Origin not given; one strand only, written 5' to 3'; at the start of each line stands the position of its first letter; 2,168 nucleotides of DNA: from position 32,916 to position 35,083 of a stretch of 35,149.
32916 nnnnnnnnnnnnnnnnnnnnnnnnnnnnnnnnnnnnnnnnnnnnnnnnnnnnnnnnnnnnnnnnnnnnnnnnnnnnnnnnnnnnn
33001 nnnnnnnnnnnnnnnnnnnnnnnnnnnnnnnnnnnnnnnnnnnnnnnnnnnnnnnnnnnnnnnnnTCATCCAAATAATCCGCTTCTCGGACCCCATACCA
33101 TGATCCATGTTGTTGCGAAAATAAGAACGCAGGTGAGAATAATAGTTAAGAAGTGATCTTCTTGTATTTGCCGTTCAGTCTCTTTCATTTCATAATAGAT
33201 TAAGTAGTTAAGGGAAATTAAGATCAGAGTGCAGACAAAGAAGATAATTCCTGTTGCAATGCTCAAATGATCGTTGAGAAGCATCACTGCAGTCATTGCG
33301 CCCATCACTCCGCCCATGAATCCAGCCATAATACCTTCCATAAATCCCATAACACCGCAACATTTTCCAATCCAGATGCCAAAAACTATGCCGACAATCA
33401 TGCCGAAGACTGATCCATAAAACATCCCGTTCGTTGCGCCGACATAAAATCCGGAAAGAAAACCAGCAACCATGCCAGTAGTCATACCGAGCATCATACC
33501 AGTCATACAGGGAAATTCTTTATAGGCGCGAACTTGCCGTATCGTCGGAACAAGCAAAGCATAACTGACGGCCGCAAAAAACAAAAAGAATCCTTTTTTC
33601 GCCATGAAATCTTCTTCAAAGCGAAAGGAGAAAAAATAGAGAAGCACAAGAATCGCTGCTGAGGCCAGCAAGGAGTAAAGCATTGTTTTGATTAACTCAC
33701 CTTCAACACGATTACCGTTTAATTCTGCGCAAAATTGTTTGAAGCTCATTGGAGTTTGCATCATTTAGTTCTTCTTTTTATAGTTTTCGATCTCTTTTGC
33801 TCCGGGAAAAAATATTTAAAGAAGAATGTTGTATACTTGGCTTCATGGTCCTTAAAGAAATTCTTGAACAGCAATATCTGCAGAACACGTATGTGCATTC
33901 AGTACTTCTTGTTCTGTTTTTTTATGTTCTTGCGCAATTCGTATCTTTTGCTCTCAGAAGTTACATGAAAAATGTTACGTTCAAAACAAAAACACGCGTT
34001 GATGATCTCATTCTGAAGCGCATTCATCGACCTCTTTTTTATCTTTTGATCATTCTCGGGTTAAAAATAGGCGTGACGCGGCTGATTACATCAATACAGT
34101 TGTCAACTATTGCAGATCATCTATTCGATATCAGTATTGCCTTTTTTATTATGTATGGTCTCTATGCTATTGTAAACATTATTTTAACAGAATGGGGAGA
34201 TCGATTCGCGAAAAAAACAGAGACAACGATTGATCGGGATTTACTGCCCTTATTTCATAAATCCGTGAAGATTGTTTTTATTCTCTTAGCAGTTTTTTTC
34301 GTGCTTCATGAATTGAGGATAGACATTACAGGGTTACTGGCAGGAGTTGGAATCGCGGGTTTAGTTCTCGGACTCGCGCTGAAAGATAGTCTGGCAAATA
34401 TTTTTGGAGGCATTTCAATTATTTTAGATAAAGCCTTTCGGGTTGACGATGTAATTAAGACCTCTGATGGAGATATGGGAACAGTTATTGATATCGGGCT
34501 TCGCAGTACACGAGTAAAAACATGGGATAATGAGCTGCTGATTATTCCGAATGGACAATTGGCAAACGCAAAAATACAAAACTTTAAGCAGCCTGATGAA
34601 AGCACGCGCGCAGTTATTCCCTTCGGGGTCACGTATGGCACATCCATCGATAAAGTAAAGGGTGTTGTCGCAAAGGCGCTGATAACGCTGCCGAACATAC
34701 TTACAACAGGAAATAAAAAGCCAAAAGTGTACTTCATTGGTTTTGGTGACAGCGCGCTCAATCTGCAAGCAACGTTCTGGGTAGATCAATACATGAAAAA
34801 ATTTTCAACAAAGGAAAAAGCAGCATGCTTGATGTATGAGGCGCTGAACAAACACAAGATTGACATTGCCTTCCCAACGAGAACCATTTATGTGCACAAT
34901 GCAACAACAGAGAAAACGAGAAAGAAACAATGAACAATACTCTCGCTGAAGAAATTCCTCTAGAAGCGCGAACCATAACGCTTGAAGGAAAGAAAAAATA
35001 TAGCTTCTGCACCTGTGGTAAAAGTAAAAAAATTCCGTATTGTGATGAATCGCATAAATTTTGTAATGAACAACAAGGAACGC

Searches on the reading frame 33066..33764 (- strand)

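Call 18: search_protein_families(library=pfam, proteins=[window:33066-33764:-], max_evalue=1)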
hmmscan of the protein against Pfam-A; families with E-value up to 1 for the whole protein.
window:33066-33764:- (232 aa): 2 families
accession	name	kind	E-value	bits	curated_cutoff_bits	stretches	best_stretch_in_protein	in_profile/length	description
PF02790.20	COX2_TM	-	0.16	12.6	22.8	0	160-213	19-73/88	Cytochrome C oxidase subunit II, transmembrane domain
PF06143.16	Baculo_11_kDa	-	0.22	11.6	28.4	1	161-202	31-74/84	Baculovirus 11 kDa family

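Call 35: search_protein_families(library=ncbifam, proteins=[window:33066-33764:-], max_evalue=0.1)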
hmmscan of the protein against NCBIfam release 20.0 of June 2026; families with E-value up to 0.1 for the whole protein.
window:33066-33764:- (232 aa): 1 family
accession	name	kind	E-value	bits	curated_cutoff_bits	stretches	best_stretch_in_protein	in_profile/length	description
NF045849.1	ICE_MMCAP2_0565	equivalog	0.02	14.6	40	1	157-217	7-68/80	Mbov_0395 family pilin-like conjugal transfer protein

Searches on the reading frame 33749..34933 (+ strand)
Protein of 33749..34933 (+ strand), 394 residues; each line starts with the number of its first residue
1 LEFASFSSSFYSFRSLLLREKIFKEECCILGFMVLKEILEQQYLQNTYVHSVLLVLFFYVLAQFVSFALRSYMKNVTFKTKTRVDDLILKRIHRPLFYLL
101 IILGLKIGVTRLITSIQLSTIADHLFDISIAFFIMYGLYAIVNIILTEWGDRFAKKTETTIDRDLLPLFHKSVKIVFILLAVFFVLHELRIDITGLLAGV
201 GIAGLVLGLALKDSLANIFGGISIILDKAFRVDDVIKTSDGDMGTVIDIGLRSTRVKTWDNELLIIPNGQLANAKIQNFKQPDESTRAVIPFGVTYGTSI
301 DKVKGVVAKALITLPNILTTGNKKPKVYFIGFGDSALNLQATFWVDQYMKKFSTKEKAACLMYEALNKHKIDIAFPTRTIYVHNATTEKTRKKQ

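Call 5: search_protein_families(library=pfam, proteins=[window:33749-34933:+], max_evalue=0.001)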
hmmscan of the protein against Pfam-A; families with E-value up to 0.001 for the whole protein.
window:33749-34933:+ (394 aa): 3 families
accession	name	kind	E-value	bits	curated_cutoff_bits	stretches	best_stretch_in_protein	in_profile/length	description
PF00924.24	MS_channel_2nd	-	2.6e-20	72.8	20.2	1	213-280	1-67/68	Mechanosensitive ion channel, beta-domain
PF21082.3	MS_channel_3rd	-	7e-11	42.9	21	1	289-373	2-88/88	Mechanosensitive ion channel MscS, C-terminal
PF21088.3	MS_channel_1st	-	6.6e-08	32.8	23.1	1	173-212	3-42/42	Mechanosensitive ion channel, transmembrane helices 2/3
